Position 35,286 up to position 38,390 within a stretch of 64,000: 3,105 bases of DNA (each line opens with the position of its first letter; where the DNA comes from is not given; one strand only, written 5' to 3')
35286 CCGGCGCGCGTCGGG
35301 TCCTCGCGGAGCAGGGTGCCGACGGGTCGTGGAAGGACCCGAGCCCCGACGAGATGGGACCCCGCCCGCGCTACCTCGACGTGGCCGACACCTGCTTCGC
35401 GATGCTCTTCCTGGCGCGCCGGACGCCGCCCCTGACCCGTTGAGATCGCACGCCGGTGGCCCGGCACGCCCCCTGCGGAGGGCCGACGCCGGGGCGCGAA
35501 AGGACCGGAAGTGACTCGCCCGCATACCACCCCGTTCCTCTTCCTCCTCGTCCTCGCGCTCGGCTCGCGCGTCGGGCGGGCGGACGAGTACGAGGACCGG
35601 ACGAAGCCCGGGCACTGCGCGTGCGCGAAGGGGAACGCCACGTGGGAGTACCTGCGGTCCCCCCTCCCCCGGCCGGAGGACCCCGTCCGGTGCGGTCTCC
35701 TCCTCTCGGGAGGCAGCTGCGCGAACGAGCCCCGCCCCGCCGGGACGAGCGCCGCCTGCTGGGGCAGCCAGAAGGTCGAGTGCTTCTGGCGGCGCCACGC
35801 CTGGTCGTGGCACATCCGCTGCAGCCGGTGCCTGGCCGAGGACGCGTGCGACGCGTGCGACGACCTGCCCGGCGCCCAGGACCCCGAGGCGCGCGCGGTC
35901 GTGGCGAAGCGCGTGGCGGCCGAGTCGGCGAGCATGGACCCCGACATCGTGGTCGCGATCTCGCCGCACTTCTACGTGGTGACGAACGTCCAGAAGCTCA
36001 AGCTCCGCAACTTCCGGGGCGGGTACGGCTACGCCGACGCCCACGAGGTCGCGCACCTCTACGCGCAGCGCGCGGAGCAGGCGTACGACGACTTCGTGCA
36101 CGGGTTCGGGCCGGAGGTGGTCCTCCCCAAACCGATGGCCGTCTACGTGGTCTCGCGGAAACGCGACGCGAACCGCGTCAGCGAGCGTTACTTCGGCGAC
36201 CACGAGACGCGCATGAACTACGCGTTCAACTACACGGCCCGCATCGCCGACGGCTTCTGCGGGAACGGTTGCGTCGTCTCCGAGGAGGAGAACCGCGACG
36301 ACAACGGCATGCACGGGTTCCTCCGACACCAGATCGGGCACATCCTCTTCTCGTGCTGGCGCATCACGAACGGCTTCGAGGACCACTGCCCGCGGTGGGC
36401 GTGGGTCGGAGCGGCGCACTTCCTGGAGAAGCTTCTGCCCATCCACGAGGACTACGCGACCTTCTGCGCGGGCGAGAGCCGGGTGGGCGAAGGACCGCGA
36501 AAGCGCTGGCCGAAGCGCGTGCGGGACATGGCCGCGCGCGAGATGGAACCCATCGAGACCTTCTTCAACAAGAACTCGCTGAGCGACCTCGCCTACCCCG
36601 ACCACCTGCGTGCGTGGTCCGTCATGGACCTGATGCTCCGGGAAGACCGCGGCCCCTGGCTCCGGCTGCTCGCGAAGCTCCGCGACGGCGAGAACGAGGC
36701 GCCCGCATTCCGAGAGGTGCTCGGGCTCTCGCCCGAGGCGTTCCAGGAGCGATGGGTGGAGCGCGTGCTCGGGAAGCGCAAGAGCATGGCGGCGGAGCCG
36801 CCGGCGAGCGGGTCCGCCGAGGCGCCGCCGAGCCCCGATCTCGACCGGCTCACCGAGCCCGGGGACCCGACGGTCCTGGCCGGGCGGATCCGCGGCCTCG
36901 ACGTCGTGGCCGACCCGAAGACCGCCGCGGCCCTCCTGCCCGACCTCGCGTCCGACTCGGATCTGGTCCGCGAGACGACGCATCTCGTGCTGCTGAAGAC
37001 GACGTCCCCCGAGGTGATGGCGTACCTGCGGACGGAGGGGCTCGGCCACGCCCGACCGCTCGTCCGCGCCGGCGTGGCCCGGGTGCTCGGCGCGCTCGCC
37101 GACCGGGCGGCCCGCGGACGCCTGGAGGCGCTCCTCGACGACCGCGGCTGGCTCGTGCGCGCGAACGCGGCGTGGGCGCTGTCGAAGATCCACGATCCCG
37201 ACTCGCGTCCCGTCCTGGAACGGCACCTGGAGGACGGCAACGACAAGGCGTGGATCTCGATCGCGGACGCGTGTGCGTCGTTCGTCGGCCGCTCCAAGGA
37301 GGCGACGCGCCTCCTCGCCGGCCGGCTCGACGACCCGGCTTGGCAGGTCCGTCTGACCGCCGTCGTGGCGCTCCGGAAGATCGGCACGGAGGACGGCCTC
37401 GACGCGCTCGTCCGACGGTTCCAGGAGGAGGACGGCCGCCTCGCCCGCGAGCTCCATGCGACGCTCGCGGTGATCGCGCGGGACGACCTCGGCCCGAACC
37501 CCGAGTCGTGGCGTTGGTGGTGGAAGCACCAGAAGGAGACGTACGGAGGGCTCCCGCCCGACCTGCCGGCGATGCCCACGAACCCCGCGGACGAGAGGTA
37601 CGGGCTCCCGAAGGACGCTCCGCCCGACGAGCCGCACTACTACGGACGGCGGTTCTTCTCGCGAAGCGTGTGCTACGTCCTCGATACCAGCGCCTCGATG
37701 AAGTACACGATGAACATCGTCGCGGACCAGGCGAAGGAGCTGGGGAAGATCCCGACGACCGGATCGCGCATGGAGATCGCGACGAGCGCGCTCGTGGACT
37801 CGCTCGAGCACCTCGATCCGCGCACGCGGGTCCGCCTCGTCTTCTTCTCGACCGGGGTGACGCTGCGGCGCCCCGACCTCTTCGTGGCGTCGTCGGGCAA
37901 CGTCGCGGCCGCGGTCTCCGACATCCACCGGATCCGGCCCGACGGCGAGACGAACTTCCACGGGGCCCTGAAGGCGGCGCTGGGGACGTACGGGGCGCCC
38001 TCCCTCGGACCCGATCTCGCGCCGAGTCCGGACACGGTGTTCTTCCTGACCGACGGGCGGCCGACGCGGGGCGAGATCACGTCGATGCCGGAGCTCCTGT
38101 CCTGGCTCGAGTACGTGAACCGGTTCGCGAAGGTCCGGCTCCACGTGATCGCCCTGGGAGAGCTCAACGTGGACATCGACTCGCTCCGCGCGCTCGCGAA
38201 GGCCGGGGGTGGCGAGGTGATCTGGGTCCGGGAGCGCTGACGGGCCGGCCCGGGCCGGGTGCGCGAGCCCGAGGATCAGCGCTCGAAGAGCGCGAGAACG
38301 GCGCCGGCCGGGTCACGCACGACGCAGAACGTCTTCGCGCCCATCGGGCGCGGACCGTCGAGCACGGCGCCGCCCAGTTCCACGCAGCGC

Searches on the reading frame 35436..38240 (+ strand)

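Call 74: search_protein_families(library=pfam, proteins=[window:35436-38240:+], max_evalue=0.00001)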
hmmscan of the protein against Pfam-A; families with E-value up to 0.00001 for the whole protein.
window:35436-38240:+ (934 aa): 4 families
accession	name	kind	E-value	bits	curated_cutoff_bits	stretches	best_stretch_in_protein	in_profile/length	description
PF13646.12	HEAT_2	-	1.4e-20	73.8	27.7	2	534-604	6-77/88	HEAT repeats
PF03130.22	HEAT_PBS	-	3.5e-10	39.8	20.9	0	574-600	1-27/27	PBS lyase HEAT-like repeat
PF13519.12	VWA_2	-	1.1e-07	32.9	27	1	747-874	3-106/107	von Willebrand factor type A domain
PF02985.28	HEAT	-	2.5e-06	27.7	23.5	0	627-649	5-27/31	HEAT repeat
